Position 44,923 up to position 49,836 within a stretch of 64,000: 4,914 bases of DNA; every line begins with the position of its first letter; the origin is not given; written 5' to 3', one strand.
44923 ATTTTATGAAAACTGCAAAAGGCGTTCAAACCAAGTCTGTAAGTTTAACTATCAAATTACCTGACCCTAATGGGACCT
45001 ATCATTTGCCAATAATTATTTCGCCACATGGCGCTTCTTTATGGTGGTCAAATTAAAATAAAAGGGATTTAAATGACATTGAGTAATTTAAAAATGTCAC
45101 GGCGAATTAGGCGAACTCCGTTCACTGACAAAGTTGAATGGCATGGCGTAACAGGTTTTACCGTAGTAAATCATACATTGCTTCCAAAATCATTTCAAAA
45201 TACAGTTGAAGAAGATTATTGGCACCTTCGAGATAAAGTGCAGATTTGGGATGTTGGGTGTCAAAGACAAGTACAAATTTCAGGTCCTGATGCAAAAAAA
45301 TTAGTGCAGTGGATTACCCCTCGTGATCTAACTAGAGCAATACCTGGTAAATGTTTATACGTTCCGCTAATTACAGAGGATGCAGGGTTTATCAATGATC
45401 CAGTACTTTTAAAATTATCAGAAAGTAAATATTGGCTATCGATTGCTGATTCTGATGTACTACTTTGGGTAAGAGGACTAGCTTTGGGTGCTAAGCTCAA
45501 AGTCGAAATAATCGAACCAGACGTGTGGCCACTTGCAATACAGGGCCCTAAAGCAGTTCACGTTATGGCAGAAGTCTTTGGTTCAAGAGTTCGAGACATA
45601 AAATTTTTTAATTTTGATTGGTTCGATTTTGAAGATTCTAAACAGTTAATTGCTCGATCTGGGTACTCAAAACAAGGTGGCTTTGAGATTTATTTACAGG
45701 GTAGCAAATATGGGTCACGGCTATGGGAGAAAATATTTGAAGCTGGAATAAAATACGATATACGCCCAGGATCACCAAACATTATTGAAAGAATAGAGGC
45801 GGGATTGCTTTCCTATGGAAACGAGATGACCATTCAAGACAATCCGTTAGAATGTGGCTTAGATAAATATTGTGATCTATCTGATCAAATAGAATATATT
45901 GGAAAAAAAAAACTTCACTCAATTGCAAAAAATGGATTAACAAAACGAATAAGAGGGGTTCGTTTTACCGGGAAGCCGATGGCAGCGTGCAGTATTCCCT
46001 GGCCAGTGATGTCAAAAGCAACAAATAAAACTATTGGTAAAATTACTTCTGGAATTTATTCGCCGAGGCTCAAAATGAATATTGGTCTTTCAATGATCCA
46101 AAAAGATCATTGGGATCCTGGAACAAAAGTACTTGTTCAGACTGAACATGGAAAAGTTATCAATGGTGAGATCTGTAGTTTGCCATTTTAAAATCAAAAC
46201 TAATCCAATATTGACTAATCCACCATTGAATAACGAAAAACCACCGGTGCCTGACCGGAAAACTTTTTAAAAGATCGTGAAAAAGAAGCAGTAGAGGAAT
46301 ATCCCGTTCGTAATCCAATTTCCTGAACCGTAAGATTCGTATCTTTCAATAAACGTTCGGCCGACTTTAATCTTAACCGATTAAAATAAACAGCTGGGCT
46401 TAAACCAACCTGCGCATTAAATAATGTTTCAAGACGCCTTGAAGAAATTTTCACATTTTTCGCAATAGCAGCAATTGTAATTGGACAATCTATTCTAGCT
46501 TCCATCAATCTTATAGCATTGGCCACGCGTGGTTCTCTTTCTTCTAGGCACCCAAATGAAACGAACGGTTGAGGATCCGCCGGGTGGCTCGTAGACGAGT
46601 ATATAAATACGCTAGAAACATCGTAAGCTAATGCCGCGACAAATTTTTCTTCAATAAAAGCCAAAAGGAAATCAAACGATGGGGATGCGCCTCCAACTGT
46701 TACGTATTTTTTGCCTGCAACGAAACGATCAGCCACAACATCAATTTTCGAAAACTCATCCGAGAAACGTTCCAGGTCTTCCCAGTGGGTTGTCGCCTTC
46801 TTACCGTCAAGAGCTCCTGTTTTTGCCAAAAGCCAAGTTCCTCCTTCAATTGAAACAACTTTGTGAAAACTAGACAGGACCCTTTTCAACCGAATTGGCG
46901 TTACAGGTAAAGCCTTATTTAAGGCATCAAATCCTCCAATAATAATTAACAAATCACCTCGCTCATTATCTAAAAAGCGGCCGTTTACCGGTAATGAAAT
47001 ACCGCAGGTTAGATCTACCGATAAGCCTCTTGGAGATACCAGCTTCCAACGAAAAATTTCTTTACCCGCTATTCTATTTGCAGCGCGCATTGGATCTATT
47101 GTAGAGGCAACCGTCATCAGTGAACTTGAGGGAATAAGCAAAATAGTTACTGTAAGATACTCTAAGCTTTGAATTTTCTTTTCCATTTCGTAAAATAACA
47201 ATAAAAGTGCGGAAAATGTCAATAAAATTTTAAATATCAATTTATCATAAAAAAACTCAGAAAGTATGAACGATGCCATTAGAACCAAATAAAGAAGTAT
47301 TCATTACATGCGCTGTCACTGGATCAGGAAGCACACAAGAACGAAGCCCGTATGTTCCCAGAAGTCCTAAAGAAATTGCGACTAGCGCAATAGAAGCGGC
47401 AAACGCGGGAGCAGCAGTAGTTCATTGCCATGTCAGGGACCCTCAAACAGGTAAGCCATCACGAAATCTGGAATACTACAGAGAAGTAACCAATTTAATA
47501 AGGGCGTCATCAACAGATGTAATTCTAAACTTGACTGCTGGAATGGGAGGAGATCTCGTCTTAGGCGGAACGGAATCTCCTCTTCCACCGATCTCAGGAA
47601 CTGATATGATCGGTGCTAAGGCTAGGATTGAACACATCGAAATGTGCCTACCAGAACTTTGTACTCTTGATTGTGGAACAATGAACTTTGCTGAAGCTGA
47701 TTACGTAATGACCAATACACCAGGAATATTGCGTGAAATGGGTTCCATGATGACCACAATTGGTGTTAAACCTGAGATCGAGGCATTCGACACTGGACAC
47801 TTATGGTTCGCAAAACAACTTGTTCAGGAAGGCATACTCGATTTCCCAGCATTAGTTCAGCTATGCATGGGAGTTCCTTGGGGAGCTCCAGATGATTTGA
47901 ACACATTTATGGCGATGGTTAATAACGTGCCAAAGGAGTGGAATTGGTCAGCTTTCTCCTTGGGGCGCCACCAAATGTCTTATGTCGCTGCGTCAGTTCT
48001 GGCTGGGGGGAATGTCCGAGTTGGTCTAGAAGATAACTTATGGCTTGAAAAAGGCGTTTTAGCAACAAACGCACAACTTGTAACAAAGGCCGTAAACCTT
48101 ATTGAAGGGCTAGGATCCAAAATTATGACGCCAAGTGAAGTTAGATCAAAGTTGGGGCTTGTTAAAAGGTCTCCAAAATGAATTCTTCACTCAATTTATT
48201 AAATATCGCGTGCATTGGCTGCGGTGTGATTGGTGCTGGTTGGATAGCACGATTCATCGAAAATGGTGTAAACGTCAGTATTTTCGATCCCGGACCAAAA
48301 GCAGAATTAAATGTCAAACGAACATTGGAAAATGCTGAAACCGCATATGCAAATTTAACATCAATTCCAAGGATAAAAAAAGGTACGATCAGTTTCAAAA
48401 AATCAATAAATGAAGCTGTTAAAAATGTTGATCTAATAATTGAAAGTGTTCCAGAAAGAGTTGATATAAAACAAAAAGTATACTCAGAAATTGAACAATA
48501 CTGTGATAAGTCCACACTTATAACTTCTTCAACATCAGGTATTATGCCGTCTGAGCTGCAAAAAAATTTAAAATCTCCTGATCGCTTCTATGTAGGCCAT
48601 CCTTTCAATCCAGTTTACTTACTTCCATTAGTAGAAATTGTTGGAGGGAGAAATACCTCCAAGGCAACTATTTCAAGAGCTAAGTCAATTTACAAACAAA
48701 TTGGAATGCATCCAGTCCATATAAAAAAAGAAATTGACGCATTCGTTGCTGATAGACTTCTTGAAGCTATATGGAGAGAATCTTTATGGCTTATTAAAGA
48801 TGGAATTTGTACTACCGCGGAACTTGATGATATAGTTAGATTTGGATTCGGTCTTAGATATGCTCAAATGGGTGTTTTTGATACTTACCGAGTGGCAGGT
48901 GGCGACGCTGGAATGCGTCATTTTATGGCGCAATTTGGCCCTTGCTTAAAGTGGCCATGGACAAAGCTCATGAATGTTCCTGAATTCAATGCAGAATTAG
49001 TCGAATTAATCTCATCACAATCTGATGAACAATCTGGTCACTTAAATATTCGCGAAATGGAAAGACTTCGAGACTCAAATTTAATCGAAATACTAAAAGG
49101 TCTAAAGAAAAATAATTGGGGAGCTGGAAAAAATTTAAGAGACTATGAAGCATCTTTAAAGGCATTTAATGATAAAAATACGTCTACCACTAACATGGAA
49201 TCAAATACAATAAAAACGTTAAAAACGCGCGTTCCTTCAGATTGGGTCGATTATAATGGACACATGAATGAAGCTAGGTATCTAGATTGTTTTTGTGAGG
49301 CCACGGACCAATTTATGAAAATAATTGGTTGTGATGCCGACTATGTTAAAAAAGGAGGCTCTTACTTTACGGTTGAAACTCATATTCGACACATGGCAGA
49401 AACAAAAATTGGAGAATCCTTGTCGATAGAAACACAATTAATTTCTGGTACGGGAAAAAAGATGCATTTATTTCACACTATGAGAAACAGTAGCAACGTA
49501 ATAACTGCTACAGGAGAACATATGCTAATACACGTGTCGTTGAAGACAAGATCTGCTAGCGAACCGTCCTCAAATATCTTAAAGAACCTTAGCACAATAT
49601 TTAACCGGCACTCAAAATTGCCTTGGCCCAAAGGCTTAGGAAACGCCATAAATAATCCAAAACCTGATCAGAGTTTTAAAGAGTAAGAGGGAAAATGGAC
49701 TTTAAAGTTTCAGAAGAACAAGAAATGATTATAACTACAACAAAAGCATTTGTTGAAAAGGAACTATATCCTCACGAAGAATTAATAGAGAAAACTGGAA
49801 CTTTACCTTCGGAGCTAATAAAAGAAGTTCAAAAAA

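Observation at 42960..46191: Operon coupling a ThDP enzyme, a transthyretin-like protein lacking the YRGS motif, and a DmdA-like aminomethyltransferase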

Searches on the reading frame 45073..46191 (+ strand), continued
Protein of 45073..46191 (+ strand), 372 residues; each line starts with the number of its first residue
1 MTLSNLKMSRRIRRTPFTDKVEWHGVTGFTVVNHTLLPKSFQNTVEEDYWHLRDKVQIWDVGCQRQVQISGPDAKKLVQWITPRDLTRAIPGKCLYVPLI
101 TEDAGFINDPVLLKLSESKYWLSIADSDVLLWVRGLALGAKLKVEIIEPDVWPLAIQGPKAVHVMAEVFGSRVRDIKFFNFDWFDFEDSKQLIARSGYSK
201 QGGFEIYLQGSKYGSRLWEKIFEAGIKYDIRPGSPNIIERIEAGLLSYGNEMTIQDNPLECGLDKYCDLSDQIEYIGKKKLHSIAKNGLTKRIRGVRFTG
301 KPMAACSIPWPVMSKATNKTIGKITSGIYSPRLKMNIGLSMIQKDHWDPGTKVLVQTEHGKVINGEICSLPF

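Call 100: search_protein_families(library=ncbifam, max_evalue=1e-60, proteins=[L023:4992-6098:+, L024:5001-6107:+, L025:5001-6104:+, L021:10001-11128:+, L026:4001-5119:+, L027:4001-5140:+, L028:3959-5110:+])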
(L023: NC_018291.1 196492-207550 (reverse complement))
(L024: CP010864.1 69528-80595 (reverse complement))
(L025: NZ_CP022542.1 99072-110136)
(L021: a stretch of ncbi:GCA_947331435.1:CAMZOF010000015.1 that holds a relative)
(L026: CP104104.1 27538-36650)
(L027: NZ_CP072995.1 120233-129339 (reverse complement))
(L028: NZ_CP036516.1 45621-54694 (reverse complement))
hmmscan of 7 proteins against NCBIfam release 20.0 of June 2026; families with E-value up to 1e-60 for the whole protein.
L023:4992-6098:+ (368 aa): 1 family
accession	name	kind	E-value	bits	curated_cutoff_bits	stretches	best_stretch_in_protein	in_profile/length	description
NF009133.0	PRK12486.1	equivalog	1.2e-180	600.3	410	1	3-368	4-369/369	dimethylsulfoniopropionate demethylase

L024:5001-6107:+ (368 aa): 1 family
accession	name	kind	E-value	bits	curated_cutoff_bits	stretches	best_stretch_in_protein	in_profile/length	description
NF009133.0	PRK12486.1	equivalog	4.2e-205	680.8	410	1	1-368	3-369/369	dimethylsulfoniopropionate demethylase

L025:5001-6104:+ (367 aa): 1 family
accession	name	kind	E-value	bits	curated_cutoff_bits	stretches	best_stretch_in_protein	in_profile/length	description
NF009133.0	PRK12486.1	equivalog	7.7e-205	679.9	410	1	2-366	4-368/369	dimethylsulfoniopropionate demethylase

L021:10001-11128:+ (375 aa): 1 family
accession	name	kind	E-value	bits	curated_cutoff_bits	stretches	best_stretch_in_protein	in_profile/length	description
NF009133.0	PRK12486.1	equivalog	2.2e-174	579.7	410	1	2-366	2-362/369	dimethylsulfoniopropionate demethylase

L026:4001-5119:+ (372 aa): 1 family
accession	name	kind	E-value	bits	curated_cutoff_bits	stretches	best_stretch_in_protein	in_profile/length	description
NF009133.0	PRK12486.1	equivalog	1.2e-110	369.9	410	1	11-366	12-363/369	dimethylsulfoniopropionate demethylase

L027:4001-5140:+ (379 aa): 2 families
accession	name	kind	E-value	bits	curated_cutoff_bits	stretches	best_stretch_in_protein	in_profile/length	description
NF009133.0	PRK12486.1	equivalog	1.5e-113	379.5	410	1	11-369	11-368/369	dimethylsulfoniopropionate demethylase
NF053776.1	TmaoDeMthMsil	equivalog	1.9e-65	221.8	1100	1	13-375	386-759/763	trimethylamine N-oxide demethylase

L028:3959-5110:+ (383 aa): 2 families
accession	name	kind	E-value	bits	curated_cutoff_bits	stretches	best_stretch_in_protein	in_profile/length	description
NF009133.0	PRK12486.1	equivalog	2.7e-107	358.9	410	1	11-371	8-367/369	dimethylsulfoniopropionate demethylase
NF053776.1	TmaoDeMthMsil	equivalog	5.8e-67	226.8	1100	1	16-381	386-762/763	trimethylamine N-oxide demethylase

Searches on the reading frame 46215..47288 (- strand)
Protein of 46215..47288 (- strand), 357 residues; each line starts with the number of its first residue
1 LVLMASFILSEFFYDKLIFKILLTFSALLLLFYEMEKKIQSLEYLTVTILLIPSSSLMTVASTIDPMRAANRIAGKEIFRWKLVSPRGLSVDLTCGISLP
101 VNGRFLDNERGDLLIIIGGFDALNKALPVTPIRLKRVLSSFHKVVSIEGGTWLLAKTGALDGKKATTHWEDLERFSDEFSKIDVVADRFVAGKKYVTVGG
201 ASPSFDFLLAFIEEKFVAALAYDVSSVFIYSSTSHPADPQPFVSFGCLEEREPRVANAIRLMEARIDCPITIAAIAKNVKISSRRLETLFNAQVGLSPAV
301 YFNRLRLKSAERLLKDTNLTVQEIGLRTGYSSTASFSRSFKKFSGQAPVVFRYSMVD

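Call 5: search_protein_families(library=pfam, proteins=[window:46215-47288:-])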
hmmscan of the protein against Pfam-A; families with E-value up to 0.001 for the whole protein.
window:46215-47288:- (357 aa): 3 families
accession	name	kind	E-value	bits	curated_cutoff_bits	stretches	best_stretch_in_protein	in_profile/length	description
PF12833.13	HTH_18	-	1.1e-19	70.9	33.6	1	275-352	1-78/80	Helix-turn-helix domain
PF01965.30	DJ-1_PfpI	-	3.5e-10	40.4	26.6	1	66-214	19-165/165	DJ-1/PfpI family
PF00165.29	HTH_AraC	-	1.4e-08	35.1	26.6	0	314-348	1-37/42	Bacterial regulatory helix-turn-helix proteins, AraC family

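Call 6: search_protein_families(library=ncbifam, proteins=[window:46215-47288:-])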
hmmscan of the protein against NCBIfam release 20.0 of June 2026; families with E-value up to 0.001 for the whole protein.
window:46215-47288:- (357 aa): 25 families
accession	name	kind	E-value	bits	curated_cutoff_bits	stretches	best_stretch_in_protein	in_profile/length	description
NF052371.1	TransRegGbdRPseu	equivalog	1e-55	189.3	480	1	40-349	12-321/365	choline metabolism transcriptional regulator GbdR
NF006902.0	PRK09393.1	equivalog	5.4e-32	111.3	425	1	79-355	45-322/327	transcriptional regulator FtrA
NF007860.0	PRK10572.1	equivalog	6.5e-17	61.3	208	1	251-354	181-284/292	arabinose operon transcriptional regulator AraC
TIGR04094.1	adjacent_YSIRK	equivalog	6.8e-14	51.6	200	1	251-352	283-383/383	YSIRK-targeted surface antigen transcriptional regulator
NF047455.1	TF_Staph_AryK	equivalog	9.1e-14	50.6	850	1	251-354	155-258/759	transcriptional regulator AryK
NF007243.0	PRK09685.1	equivalog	8.1e-11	41.9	199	1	251-354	196-301/303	transcriptional regulator FeaR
NF010028.0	PRK13503.1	equivalog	1.3e-10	41.2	288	1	251-352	169-270/278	HTH-type transcriptional activator RhaS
NF007693.0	PRK10371.1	equivalog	1.7e-10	40.6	253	1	261-352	206-297/309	transcriptional regulator MelR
NF049932.1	TranspRegBtr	equivalog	1.9e-10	39.9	900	1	255-351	166-262/531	bacillibactin transport transcriptional regulator Btr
NF049968.1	QhpR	equivalog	3.1e-10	39.7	250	1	265-352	197-284/284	AraC-like transcriptional regulator QhpR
NF047788.1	TransRegPocR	equivalog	6.6e-10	38.7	500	1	250-354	186-290/296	transcriptional regulator PocR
NF010026.0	PRK13501.1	equivalog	1.7e-09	37.3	363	1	264-355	187-278/290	HTH-type transcriptional activator RhaR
NF012144.2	ramA_TF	equivalog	1.9e-09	37.9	180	1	260-352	12-104/108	RamA family antibiotic efflux transcriptional regulator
NF050186.1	TransRegGliRPseudo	equivalog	4.9e-09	36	570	1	272-352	255-334/338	AraC family transcriptional regulator GliR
NF010027.0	PRK13502.1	equivalog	7.2e-09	35.5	384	1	252-353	175-276/282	HTH-type transcriptional activator RhaR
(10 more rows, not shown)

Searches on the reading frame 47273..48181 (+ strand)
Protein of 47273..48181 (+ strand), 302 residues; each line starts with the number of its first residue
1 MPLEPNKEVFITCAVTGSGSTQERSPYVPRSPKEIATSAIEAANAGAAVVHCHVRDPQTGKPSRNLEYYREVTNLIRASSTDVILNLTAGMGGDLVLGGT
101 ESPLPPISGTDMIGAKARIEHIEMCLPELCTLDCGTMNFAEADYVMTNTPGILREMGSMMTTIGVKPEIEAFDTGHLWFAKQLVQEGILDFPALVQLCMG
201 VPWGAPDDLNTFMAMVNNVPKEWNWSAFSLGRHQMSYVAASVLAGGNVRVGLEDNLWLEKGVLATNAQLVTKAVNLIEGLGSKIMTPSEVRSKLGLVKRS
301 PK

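Call 5: search_protein_families(library=pfam, proteins=[window:47273-48181:+])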
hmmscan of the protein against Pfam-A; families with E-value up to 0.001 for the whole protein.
window:47273-48181:+ (302 aa): 1 family
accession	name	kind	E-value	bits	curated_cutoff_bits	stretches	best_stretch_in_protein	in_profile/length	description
PF05853.18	BKACE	-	2.2e-98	329.4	24.8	1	9-296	2-274/274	beta-keto acid cleavage enzyme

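Call 6: search_protein_families(library=ncbifam, proteins=[window:47273-48181:+])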
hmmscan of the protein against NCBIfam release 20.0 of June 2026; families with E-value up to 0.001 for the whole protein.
window:47273-48181:+ (302 aa): 4 families
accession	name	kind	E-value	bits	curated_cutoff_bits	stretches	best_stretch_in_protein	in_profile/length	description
NF052387.1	Lys_ferment_KCE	equivalog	1.5e-70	237.7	382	1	9-296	2-267/267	3-keto-5-aminohexanoate cleavage enzyme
NF053538.1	DixhxACActTsKce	equivalog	8.7e-62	208.9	430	2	142-296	143-302/310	3,5-dioxohexanoate:acetyl-CoA acetone transferase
NF053568.1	3OXCoAcCUPNH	equivalog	4e-50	170.6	350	2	125-296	99-272/274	3-oxoadipate:acetyl-CoA acetyltransferase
NF052389.1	Lys_KAL_CLE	exception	2.9e-48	164.7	725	1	4-297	166-437/440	bifunctional 3-aminobutyryl-CoA ammonia lyase/3-keto-5-aminohexanoate cleavage enzyme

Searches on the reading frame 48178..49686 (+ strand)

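Call 5: search_protein_families(library=pfam, proteins=[window:48178-49686:+])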
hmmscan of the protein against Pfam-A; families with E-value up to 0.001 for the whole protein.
window:48178-49686:+ (502 aa): 5 families
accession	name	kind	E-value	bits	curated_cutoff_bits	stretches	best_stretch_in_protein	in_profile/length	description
PF02737.24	3HCDH_N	-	4.4e-45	154.2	22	1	9-184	1-178/180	3-hydroxyacyl-CoA dehydrogenase, NAD binding domain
PF13279.12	4HBT_2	-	3.5e-26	92.5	25.5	1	353-470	2-121/122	Thioesterase-like superfamily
PF00725.27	3HCDH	-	2.7e-10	41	22.1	1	189-255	2-68/97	3-hydroxyacyl-CoA dehydrogenase, C-terminal domain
PF03446.21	NAD_binding_2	-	2.1e-06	28.3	21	1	9-141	1-117/161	NAD binding domain of 6-phosphogluconate dehydrogenase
PF01210.29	NAD_Gly3P_dh_N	-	0.00035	21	23.1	1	10-126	2-110/158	NAD-dependent glycerol-3-phosphate dehydrogenase N-terminus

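Call 6: search_protein_families(library=ncbifam, proteins=[window:48178-49686:+])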
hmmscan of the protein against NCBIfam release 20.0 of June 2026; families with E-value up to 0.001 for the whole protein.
window:48178-49686:+ (502 aa): 22 families
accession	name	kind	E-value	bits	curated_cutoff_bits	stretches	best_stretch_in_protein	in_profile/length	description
NF005716.0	PRK07531.1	equivalog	1e-219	730.3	592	1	9-493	6-493/495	carnitine 3-dehydrogenase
NF005471.0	PRK07066.1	equivalog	2.9e-103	345.3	414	1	7-313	7-312/321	L-carnitine dehydrogenase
NF004783.0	PRK06129.1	equivalog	5.2e-63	213.3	347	1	9-309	4-307/315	3-hydroxyacyl-CoA dehydrogenase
NF042925.1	FHMPC_DH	equivalog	1.1e-49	169.4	500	1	9-243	2-237/304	5-formyl-3-hydroxy-2-methylpyridine 4-carboxylate 5-dehydrogenase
NF006125.0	PRK08269.1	equivalog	4.2e-36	124.7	427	1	8-243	6-253/334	3-hydroxybutyryl-CoA dehydrogenase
NF006143.0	PRK08293.1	equivalog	7.8e-36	123.9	312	1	8-234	5-236/291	3-hydroxyacyl-CoA dehydrogenase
NF006722.0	PRK09260.1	equivalog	1.8e-34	119.3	429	1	10-243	5-238/289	3-hydroxyacyl-CoA dehydrogenase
NF004699.0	PRK06035.1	equivalog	1.5e-32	112.9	500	1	7-244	3-242/294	3-hydroxyacyl-CoA dehydrogenase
NF006124.0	PRK08268.1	subfamily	2.1e-32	112.8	508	1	7-235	7-234/507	3-hydroxyacyl-CoA dehydrogenase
NF004474.0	PRK05808.1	subfamily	4.3e-31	108.3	408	1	9-224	5-222/283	3-hydroxybutyryl-CoA dehydrogenase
NF008727.0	PRK11730.1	equivalog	9.7e-27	93.6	870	1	10-225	316-532/717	fatty acid oxidation complex subunit alpha FadB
TIGR02279.1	PaaC-3OHAcCoADH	equivalog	5.2e-25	88.2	669.4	1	8-242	6-239/503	3-hydroxyacyl-CoA dehydrogenase PaaH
TIGR02437.1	FadB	equivalog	1.2e-23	83.4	933.55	1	77-227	385-534/714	fatty acid oxidation complex subunit alpha FadB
NF005715.0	PRK07530.1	equivalog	3.4e-21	75.9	420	1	7-224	4-223/292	3-hydroxybutyryl-CoA dehydrogenase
NF008363.0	PRK11154.1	equivalog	9.8e-20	70.2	869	1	10-226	312-531/708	fatty acid oxidation complex subunit alpha FadJ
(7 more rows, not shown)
